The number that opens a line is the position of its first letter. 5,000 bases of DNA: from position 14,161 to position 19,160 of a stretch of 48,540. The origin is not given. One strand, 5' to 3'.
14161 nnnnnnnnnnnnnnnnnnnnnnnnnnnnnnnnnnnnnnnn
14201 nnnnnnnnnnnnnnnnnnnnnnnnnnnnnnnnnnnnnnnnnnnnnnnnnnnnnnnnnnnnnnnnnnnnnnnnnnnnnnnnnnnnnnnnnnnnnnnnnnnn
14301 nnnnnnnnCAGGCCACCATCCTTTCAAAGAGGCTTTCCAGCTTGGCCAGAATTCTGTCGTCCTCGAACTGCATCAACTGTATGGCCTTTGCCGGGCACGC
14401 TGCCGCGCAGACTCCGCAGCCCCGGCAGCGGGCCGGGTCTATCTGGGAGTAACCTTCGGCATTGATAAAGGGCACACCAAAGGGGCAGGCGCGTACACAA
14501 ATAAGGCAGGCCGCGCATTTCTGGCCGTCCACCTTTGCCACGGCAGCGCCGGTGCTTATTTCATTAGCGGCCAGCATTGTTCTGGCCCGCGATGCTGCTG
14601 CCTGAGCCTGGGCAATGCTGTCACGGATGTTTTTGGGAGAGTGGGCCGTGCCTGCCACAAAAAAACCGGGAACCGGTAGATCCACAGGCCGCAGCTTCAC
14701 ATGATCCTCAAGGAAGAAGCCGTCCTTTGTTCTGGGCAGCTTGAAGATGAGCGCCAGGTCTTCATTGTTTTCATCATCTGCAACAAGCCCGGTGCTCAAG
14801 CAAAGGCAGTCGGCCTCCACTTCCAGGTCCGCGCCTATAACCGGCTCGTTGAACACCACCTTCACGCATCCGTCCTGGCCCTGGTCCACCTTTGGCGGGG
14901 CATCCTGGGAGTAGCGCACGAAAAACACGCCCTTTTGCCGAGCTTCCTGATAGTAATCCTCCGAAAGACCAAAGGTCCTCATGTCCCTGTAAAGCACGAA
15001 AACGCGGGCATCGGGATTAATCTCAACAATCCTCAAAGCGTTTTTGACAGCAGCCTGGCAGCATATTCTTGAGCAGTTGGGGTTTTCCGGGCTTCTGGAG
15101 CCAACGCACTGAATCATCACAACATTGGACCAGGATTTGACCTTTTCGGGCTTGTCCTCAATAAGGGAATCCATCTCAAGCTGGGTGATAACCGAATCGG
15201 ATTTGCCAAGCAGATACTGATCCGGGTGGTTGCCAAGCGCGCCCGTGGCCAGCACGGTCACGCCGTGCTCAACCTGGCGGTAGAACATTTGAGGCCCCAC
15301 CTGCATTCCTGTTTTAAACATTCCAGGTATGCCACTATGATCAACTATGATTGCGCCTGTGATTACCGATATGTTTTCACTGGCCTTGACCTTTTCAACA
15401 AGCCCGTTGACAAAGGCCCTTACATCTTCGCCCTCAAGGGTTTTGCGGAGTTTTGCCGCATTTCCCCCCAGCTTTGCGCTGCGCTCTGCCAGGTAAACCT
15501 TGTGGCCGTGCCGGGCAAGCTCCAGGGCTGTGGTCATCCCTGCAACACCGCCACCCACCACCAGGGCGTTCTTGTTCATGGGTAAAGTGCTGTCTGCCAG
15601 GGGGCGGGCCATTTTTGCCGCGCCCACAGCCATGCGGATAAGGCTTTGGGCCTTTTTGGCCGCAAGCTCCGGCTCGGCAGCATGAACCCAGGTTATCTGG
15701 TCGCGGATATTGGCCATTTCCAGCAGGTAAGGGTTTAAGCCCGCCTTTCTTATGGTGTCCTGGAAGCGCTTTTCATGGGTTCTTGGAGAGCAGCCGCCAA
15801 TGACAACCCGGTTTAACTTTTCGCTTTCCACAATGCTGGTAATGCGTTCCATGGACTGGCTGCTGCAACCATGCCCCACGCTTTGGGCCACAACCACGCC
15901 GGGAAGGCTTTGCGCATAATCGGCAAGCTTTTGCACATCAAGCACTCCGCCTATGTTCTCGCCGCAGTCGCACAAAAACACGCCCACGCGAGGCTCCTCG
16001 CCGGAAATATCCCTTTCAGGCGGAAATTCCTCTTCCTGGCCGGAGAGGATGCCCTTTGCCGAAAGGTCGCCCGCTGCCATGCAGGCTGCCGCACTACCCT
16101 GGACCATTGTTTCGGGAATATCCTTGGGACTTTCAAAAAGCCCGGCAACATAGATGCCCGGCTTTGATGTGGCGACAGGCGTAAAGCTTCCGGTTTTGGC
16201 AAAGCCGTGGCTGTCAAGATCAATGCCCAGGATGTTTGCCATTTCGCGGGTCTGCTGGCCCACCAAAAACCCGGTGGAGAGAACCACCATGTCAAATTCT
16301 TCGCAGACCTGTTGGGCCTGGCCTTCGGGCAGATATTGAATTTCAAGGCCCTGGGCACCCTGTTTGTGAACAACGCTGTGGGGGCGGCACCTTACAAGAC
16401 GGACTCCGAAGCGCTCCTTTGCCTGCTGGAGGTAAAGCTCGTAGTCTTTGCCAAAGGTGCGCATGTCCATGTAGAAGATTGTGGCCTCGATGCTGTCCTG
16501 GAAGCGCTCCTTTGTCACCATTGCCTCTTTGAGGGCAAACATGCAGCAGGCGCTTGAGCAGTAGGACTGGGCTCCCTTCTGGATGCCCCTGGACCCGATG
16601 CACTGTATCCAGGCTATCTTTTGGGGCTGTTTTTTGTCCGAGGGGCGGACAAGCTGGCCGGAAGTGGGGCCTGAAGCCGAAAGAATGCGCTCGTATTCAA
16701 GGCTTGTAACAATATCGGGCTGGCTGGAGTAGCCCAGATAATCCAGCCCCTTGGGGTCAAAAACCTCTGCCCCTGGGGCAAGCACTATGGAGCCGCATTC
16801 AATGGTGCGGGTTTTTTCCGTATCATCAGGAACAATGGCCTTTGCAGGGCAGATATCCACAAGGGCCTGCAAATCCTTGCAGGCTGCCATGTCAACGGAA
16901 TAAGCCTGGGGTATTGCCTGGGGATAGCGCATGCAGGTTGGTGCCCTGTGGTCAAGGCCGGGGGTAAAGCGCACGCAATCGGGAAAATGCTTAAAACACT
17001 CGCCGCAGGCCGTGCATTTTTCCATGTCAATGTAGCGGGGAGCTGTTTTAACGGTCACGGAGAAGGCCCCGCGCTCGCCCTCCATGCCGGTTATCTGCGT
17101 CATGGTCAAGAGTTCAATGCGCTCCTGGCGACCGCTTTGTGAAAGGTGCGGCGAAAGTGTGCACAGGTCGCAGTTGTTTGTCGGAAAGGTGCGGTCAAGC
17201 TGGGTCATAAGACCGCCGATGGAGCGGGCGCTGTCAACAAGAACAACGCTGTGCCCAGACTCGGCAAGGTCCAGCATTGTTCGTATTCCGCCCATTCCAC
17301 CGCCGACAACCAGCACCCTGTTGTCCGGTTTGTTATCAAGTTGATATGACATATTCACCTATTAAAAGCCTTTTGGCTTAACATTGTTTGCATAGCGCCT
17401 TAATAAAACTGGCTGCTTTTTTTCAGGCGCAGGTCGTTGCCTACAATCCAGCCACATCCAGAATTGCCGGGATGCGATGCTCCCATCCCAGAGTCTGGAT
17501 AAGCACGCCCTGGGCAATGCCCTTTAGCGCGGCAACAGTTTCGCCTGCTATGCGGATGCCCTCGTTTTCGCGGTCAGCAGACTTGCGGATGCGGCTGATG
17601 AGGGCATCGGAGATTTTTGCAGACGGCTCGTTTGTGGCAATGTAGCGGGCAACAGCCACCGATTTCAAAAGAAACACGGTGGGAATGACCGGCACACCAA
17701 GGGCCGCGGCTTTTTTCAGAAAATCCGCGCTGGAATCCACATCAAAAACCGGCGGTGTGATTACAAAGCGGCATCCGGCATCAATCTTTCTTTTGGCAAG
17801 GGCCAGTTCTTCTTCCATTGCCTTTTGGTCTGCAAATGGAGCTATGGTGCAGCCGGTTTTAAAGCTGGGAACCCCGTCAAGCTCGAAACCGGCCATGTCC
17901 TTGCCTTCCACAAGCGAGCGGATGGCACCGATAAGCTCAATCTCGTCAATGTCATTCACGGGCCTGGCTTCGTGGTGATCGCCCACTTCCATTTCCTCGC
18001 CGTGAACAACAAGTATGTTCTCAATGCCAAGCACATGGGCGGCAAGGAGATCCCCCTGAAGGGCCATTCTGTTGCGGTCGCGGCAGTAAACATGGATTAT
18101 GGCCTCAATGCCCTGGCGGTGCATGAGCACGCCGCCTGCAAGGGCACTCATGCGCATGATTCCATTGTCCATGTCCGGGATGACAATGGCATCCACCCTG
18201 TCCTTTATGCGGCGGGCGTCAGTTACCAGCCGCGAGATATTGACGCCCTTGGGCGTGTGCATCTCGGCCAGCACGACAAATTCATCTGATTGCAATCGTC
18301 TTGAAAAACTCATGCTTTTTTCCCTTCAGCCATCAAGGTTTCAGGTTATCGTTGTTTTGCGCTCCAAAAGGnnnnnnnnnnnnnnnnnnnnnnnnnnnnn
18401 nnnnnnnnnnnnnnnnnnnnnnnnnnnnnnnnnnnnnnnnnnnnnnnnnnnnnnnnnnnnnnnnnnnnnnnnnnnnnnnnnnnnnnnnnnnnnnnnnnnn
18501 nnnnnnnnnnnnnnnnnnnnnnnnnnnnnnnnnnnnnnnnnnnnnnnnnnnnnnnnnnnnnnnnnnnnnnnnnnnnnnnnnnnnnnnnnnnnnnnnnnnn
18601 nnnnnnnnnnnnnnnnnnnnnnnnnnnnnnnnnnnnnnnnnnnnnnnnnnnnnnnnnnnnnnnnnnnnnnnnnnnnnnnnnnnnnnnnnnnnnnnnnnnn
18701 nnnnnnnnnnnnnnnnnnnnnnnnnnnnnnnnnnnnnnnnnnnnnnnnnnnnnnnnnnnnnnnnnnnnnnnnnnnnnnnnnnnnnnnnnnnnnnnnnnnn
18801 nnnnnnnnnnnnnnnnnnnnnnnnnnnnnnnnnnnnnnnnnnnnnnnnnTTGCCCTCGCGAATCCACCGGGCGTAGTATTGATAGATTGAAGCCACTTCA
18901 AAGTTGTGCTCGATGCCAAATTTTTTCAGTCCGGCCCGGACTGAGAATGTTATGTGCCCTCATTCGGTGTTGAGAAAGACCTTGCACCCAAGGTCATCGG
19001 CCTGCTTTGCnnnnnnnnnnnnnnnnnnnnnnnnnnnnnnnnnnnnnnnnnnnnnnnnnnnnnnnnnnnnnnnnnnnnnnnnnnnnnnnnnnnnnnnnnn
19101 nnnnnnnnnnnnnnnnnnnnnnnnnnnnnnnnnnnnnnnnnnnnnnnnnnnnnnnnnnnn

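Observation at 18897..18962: In-frame TGA with downstream hairpin: probable selenocysteine in a DsrK/HdrD-like CCG-domain protein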

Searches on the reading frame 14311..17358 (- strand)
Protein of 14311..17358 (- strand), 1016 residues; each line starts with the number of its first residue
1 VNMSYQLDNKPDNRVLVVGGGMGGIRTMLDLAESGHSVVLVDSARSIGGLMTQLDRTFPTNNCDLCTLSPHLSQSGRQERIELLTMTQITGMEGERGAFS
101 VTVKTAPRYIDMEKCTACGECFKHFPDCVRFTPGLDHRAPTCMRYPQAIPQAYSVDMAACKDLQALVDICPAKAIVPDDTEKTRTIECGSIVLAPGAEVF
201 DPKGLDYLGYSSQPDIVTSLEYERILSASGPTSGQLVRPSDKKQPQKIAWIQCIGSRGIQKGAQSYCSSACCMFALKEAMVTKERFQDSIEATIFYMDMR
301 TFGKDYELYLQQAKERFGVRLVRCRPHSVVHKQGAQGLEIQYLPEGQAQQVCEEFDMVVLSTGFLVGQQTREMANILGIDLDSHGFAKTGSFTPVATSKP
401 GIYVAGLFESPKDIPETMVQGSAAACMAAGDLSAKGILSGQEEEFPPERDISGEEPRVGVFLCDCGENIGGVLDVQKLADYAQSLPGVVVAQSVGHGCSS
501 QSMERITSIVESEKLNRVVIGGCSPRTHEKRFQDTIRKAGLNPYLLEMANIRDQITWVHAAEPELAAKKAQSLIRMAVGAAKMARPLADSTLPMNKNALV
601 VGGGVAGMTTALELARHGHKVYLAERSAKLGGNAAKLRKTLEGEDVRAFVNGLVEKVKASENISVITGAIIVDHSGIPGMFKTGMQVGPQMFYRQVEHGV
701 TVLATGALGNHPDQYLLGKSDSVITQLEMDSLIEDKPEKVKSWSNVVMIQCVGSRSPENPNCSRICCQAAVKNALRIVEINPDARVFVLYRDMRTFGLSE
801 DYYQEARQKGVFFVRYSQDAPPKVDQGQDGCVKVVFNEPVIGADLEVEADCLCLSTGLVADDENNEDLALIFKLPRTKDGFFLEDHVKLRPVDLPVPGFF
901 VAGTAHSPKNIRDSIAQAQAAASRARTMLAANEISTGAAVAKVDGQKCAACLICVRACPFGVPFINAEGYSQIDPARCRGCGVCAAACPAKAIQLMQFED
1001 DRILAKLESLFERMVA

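Call 12: search_protein_families(library=pfam, proteins=[window:14311-17358:-], max_evalue=0.00001)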
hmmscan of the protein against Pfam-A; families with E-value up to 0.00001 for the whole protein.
window:14311-17358:- (1016 aa): 16 families
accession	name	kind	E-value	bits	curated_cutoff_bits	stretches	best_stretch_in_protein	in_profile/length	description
PF07992.20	Pyr_redox_2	-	2.1e-23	83.6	26.1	2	14-205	2-119/291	Pyridine nucleotide-disulphide oxidoreductase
PF13450.12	NAD_binding_8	-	2.3e-15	57.1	21.9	1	600-638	1-39/68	NAD(P)-binding Rossmann-like domain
PF12831.13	FAD_oxidored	-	6.5e-15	55.8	27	2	599-655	3-62/416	FAD dependent oxidoreductase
PF01266.30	DAO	-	3.5e-14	53.5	27.9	1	599-632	3-36/353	FAD dependent oxidoreductase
PF00037.32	Fer4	-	2.1e-12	46.7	21.1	1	972-994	2-24/24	4Fe-4S binding domain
PF00890.30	FAD_binding_2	-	5.2e-10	39.5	20.4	1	598-635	2-39/414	FAD binding domain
PF12837.12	Fer4_6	-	2.8e-09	36.9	25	0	972-993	3-24/24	4Fe-4S binding domain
PF03486.20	HI0933_like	-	2.6e-07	30.8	50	0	597-631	2-36/244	HI0933-like protein Rossmann domain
PF00070.33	Pyr_redox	-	3.4e-07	31.1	22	0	598-662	2-71/82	Pyridine nucleotide-disulphide oxidoreductase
PF12797.12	Fer4_2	-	4.7e-07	29.8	24.5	0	973-990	5-22/22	4Fe-4S binding domain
PF13738.12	Pyr_redox_3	-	4.9e-07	29.7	30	0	594-663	163-233/305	Pyridine nucleotide-disulphide oxidoreductase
PF12838.12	Fer4_7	-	8.1e-07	29.9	27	1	947-992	1-52/52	4Fe-4S dicluster domain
PF14697.11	Fer4_21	-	1.9e-06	28.4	35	0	941-995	1-59/59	4Fe-4S dicluster domain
PF13237.11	Fer4_10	-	2.1e-06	28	25.5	1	943-989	4-53/53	4Fe-4S dicluster domain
PF13187.11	Fer4_9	-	4.1e-06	27.1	27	1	947-993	1-52/52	4Fe-4S dicluster domain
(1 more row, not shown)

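Call 26: search_protein_families(library=ncbifam, proteins=[window:14311-17358:-], max_evalue=0.001)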
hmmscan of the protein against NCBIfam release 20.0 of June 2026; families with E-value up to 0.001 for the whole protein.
window:14311-17358:- (1016 aa): 141 families (the best 25 are shown)
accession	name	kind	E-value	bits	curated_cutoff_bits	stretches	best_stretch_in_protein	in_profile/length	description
NF040770.1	hetero_SS_HdrA2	exception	5.1e-251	835.1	1100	3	13-436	140-563/777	CoB-CoM heterodisulfide reductase HdrA2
NF041778.1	hetero_SS_HdrA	equivalog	8.8e-192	638.9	1400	3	14-434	144-572/771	ferredoxin:CoB-CoM heterodisulfide reductase subunit HdrA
NF041891.1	hdrA_Methbact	equivalog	3.4e-188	627.4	1300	3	10-428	131-552/762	ferredoxin:CoB-CoM heterodisulfide reductase subunit HdrA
NF009410.0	PRK12771.1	subfamily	1.1e-19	70.4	516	2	590-632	133-175/566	NAD(P)-binding protein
TIGR03997.1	mycofact_OYE_2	equivalog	5.2e-16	58.2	793.15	2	594-669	378-452/645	mycofactocin system FadH/OYE family oxidoreductase 2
NF005560.0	PRK07233.1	equivalog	3.9e-15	55.6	252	2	598-639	3-44/435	hypothetical protein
TIGR01372.1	soxA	subfamily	5.9e-14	50.8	1164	1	588-669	161-242/996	sarcosine oxidase subunit alpha family protein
NF007202.0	PRK09623.1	equivalog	2.6e-13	50.2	166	1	938-998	43-103/105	3-methyl-2-oxobutanoate dehydrogenase subunit delta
NF041087.1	bile_acid_BaiCD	equivalog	3.2e-13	48.7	825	2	595-658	380-443/642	bile acid Fe-S flavoenzyme BaiCD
TIGR03467.1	HpnE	equivalog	4.8e-13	49.2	283.05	2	599-638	2-41/430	hydroxysqualene dehydroxylase HpnE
TIGR03996.1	mycofact_OYE_1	hypoth_equivalog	1.7e-12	46.7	627.9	1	594-643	371-417/633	mycofactocin system FadH/OYE family oxidoreductase 1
TIGR02179.1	PorD_KorD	subfamily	5.1e-12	45.7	60.05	1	943-997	22-76/78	2-oxoacid:acceptor oxidoreductase, delta subunit, pyruvate/2-ketoisovalerate family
NF006021.0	PRK08163.1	equivalog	5.4e-12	45.4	459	2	595-633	5-43/398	3-hydroxybenzoate 6-monooxygenase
NF045637.1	carotdesatCrtDProt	equivalog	4.4e-11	42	580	2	599-637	2-40/485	1-hydroxycarotenoid 3,4-desaturase CrtD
NF002480.1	PRK01747.1-1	equivalog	1.8e-10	39.8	540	1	584-635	235-288/645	bifunctional tRNA (5-methylaminomethyl-2-thiouridine)(34)-methyltransferase MnmC2/FAD-dependent 5-carboxymethylaminomethyl-2-thiouridine(34)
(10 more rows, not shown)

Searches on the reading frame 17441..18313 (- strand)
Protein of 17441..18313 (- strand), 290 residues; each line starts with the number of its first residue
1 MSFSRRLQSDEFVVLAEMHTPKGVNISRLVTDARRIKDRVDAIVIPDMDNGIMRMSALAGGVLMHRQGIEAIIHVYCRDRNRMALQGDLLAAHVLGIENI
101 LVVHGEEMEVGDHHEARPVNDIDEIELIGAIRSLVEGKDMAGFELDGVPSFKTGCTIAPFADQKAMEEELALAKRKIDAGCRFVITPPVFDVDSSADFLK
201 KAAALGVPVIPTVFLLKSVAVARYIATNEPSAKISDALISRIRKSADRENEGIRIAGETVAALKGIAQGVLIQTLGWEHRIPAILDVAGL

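Call 12: search_protein_families(library=pfam, proteins=[window:17444-18313:-], max_evalue=0.00001)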
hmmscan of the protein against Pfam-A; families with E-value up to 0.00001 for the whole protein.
window:17444-18313:- (290 aa): 1 family
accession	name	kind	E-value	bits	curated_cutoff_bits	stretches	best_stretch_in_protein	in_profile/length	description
PF02219.23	MTHFR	-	4e-26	92.5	24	1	4-287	3-285/287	Methylenetetrahydrofolate reductase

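Call 26: search_protein_families(library=ncbifam, proteins=[window:17444-18313:-], max_evalue=0.001)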
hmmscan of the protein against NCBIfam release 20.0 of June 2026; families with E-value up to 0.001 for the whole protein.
window:17444-18313:- (290 aa): 4 families
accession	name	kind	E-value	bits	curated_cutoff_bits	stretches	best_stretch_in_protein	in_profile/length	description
NF006396.0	PRK08645.1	equivalog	4.9e-54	183.4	453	1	3-273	314-586/611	bifunctional homocysteine S-methyltransferase/methylenetetrahydrofolate reductase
TIGR00676.1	fadh2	equivalog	3.3e-15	56.2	293.7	1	65-259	55-240/275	methylenetetrahydrofolate reductase [NAD(P)H]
TIGR00677.1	fadh2_euk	equivalog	1.8e-12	47.2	310.05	1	66-258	57-239/281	methylenetetrahydrofolate reductase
NF006950.0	PRK09432.1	equivalog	0.00017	21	382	1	65-223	79-221/296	methylenetetrahydrofolate reductase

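Call 27: find_encoding_contigs(protein=window:17441-18313:-, flank=10000, max_places=4)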
Protein window:17441-18313:- (290 aa): no gene with exactly this product is on record in the collection.

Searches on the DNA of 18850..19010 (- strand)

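Call 70: search_rna_families(source=window, start=18850, end=19010, threshold=evalue, max_evalue=10)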
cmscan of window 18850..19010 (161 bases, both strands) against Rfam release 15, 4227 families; matches with E-value up to 10: 1.
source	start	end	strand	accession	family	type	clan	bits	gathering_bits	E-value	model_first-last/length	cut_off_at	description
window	18918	18952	+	RF03305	mir-3338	Gene; miRNA;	-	12.4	95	10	1-84/84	no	mir-3338 microRNA precursor family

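Call 71: build_rna_model(alignment_id=A1, structure=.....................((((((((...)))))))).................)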
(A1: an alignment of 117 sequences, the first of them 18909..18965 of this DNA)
Model R1 built from alignment A1 (117 sequences, 57 columns); structure: as given.
model positions 57; base pairs 8; branch points 0; effective number of sequences 3.72; information 0.977 bits per position. Calibrated on 0.2 Mb of random sequence (short: E-values are rough).
structure used (alignment columns):
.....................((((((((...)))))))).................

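Call 73: search_with_rna_model(model_id=R1, sources=[window, L121, L122, L123], max_evalue=10, filters=off)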
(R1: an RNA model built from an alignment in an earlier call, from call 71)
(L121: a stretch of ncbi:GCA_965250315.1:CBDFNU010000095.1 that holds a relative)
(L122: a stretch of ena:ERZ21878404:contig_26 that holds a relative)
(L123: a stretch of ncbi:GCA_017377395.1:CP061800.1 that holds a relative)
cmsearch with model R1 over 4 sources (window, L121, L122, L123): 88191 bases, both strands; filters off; matches with E-value up to 10: 20.
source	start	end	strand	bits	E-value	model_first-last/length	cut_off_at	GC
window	18909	18965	-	77.9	2.2e-17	1-57/57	no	0.49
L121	4650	4706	+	67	1e-14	1-57/57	no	0.46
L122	8548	8604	+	64.8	3.6e-14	1-57/57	no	0.44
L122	6727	6783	+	37.6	1.8e-07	1-57/57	no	0.49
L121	6427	6483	+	33.5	1.9e-06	1-57/57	no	0.42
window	18926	18947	+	19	0.0071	22-43/57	no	0.64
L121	4664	4689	-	18.2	0.011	22-47/57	no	0.58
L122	8566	8587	-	16.1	0.035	22-43/57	no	0.55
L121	2941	3000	-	15.2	0.06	1-57/57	no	0.3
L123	6724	6780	+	14.2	0.1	1-57/57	no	0.49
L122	4099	4124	+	12.4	0.28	1-57/57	no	0.46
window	48019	48051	+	9.1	1.9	1-57/57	no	0.33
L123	390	437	+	8.9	2.1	1-57/57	no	0.38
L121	5506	5536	+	8.6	2.6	22-52/57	no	0.23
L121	8175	8214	+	7.9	3.7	1-57/57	no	0.25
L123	8495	8541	-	7.4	5.1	1-57/57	no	0.4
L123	722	754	+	6.9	6.6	1-57/57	no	0.36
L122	4789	4852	+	6.5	8.2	1-57/57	no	0.5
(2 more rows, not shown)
